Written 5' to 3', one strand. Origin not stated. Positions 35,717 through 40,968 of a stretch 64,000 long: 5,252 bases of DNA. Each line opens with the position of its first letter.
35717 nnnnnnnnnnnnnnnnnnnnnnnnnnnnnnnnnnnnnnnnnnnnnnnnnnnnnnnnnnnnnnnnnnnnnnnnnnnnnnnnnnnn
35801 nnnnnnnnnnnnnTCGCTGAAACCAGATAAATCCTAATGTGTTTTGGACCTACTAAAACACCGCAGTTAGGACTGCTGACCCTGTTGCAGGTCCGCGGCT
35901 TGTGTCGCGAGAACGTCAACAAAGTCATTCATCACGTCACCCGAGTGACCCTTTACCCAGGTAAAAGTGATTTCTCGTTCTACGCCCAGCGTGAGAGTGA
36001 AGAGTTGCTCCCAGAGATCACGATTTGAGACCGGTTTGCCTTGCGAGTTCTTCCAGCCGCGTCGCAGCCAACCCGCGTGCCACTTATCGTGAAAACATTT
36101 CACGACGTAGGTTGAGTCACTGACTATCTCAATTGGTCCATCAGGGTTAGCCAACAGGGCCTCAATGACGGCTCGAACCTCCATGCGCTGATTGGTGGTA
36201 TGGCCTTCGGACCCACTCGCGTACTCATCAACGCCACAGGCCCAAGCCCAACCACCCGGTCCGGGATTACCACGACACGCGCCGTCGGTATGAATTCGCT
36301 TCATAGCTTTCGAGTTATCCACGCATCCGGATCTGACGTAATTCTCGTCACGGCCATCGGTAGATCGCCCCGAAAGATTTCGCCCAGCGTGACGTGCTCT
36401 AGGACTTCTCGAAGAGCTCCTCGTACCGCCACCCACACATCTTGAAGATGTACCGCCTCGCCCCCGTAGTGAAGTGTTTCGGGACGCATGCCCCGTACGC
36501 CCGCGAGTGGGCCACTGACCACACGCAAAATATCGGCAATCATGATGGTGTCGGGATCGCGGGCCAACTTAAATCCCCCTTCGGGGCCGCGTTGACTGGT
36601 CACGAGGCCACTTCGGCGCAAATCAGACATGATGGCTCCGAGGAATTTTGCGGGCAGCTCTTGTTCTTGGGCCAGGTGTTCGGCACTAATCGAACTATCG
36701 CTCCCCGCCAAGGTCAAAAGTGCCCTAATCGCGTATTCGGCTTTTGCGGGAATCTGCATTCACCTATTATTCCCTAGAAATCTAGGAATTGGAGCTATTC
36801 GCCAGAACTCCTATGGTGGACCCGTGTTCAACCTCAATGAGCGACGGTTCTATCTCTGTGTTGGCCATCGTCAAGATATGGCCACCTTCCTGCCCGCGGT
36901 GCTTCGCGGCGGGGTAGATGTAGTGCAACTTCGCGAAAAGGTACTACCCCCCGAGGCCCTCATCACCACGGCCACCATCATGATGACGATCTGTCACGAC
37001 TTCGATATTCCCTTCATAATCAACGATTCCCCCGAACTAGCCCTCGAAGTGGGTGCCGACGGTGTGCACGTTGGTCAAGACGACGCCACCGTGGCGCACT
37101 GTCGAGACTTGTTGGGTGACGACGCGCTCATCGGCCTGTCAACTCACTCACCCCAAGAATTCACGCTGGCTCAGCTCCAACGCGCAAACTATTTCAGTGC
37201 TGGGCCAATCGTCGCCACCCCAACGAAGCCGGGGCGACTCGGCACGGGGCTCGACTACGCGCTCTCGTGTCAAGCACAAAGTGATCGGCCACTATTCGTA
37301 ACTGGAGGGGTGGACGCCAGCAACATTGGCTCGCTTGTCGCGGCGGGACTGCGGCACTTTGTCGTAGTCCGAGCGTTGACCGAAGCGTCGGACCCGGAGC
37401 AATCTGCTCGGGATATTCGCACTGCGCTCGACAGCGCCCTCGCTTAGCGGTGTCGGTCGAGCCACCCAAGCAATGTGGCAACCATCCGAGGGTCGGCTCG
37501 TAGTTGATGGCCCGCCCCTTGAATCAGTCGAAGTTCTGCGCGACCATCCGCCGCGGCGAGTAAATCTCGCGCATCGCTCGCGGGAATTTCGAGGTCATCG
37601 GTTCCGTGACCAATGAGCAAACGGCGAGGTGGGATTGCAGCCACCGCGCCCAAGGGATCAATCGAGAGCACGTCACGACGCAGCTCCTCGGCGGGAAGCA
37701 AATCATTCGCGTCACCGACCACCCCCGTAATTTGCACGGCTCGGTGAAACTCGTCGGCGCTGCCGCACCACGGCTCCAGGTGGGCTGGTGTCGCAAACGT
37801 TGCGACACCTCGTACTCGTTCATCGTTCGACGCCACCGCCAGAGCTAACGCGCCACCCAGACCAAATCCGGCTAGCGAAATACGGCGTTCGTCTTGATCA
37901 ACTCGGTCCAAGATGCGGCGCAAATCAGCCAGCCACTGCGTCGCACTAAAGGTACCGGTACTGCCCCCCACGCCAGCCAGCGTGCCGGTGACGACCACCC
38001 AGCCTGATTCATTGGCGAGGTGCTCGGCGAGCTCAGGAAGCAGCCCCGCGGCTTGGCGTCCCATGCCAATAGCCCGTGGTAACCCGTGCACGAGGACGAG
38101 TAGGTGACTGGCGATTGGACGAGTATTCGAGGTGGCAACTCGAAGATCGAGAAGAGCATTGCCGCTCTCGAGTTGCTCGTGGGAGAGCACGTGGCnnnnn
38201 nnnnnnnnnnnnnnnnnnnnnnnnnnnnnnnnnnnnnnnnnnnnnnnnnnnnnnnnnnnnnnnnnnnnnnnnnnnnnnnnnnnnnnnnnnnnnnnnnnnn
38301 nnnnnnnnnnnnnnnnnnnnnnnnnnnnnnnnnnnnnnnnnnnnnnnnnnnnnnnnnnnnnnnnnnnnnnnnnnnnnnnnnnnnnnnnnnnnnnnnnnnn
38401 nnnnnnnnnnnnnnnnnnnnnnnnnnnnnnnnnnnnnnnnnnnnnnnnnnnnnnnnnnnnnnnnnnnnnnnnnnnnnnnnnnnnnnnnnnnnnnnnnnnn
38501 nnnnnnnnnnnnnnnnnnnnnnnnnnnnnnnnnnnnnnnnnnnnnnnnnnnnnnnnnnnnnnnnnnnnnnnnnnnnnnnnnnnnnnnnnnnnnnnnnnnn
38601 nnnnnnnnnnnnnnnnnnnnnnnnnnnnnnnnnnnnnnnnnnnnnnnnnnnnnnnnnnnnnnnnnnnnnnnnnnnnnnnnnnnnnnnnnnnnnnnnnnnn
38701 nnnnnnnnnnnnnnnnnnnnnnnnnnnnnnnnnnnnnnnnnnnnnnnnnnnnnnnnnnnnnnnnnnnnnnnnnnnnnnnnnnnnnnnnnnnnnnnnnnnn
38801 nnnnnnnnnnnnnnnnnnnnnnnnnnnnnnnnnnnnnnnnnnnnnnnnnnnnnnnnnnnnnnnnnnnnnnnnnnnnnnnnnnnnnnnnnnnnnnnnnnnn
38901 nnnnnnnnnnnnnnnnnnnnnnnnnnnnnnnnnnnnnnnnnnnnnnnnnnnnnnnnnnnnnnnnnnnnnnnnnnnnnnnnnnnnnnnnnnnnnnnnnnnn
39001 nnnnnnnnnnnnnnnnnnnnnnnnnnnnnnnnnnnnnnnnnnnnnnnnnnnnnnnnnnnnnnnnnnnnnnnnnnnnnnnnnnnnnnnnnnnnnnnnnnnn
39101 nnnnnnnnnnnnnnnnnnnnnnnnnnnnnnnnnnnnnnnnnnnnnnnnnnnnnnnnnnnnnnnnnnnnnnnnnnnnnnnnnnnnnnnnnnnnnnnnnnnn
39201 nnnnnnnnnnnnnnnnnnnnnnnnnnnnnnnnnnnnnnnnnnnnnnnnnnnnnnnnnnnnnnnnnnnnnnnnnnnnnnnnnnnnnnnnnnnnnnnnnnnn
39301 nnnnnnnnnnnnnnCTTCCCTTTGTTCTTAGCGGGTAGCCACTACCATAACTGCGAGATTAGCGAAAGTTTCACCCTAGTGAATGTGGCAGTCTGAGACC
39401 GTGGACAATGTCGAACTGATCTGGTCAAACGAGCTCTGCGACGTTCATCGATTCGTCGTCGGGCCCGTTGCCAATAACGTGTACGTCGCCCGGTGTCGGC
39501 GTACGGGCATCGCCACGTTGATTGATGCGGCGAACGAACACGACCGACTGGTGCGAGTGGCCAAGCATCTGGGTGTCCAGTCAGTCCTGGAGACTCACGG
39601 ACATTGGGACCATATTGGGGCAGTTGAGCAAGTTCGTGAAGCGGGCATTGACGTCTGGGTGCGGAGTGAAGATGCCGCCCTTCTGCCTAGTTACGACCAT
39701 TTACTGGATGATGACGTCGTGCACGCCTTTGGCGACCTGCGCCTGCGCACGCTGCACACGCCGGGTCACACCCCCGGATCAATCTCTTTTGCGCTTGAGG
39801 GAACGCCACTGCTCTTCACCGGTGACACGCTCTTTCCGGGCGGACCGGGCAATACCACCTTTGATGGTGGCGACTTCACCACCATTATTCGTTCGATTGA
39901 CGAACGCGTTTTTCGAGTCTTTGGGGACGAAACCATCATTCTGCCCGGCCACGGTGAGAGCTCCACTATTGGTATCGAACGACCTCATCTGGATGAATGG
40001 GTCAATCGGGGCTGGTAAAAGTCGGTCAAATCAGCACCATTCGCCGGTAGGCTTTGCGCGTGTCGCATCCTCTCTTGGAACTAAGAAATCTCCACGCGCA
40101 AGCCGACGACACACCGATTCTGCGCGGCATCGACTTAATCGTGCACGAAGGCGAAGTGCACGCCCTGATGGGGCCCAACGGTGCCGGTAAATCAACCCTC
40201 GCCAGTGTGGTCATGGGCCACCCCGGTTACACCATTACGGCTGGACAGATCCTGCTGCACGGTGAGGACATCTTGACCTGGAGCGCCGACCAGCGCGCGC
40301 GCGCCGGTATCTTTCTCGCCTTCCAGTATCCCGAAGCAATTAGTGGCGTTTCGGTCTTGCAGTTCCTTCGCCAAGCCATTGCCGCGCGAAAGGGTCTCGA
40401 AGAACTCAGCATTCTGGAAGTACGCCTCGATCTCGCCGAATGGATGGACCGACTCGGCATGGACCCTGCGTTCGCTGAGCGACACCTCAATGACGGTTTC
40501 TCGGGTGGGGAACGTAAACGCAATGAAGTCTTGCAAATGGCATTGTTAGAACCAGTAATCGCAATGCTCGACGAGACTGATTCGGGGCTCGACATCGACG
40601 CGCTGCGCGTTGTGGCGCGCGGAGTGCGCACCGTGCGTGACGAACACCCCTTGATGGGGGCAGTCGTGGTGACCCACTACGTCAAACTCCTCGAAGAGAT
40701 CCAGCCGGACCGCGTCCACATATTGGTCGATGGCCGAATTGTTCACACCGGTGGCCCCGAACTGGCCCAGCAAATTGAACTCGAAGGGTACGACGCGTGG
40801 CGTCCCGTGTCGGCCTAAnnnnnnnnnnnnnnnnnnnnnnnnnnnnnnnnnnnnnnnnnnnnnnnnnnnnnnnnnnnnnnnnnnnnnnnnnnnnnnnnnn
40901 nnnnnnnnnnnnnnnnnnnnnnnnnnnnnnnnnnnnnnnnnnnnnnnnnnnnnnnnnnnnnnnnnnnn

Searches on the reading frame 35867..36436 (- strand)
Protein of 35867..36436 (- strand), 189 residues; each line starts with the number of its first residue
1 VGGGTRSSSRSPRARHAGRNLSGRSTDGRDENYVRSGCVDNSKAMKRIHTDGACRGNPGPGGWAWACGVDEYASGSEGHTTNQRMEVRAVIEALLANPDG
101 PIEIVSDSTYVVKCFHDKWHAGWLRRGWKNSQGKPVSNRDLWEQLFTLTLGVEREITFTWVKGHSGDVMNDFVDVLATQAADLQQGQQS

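Call 48: search_protein_families(library=pfam, proteins=[window:35867-36436:-], max_evalue=0.0001)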
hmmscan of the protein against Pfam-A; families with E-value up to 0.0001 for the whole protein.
window:35867-36436:- (189 aa): 1 family
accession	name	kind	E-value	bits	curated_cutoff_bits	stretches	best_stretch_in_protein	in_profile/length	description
PF00075.30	RNase_H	-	5.1e-34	117.9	25.8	1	47-181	5-140/141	RNase H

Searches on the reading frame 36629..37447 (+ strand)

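Call 83: search_protein_families(library=pfam, proteins=[window:36629-37447:+], max_evalue=0.00001)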
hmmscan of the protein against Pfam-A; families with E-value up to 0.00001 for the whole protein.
window:36629-37447:+ (272 aa): 1 family
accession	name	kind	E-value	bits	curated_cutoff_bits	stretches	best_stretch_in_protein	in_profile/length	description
PF02581.23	TMP-TENI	-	9.8e-46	155.8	27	1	75-250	2-180/180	Thiamine monophosphate synthase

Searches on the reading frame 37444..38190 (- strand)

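Call 83: search_protein_families(library=pfam, proteins=[window:37444-38190:-], max_evalue=0.00001)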
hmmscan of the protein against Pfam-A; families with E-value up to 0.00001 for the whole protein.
window:37444-38190:- (248 aa): 3 families
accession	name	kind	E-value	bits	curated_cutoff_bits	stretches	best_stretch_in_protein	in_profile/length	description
PF12697.13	Abhydrolase_6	-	7.5e-08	33.7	26.3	1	31-230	1-205/217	Alpha/beta hydrolase family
PF00561.26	Abhydrolase_1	-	2.4e-07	31.1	25.8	1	30-137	2-107/245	alpha/beta hydrolase fold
PF12146.15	Hydrolase_4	-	4.9e-07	29.7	27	0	46-136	15-111/239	Serine aminopeptidase, S33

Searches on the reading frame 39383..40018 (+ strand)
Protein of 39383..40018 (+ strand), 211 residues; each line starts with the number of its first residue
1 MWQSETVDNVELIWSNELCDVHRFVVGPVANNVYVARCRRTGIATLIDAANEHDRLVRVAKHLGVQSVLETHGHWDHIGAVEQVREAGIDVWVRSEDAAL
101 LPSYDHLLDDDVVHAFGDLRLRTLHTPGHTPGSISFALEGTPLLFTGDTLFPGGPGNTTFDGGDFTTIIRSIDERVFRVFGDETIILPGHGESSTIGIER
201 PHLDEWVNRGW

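Call 83: search_protein_families(library=pfam, proteins=[window:39383-40018:+], max_evalue=0.00001)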
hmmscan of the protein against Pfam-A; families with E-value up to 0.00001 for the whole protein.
window:39383-40018:+ (211 aa): 1 family
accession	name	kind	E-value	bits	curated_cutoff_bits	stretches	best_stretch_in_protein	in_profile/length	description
PF00753.33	Lactamase_B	-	3.3e-20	73.3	22.7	1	27-190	2-196/196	Metallo-beta-lactamase superfamily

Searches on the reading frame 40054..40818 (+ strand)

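Call 83: search_protein_families(library=pfam, proteins=[window:40054-40818:+], max_evalue=0.00001)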
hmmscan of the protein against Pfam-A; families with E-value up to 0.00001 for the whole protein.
window:40054-40818:+ (254 aa): 1 family
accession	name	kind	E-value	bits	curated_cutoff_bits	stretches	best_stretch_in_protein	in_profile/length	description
PF00005.33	ABC_tran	-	3.6e-21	76.6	25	1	23-175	1-135/137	ABC transporter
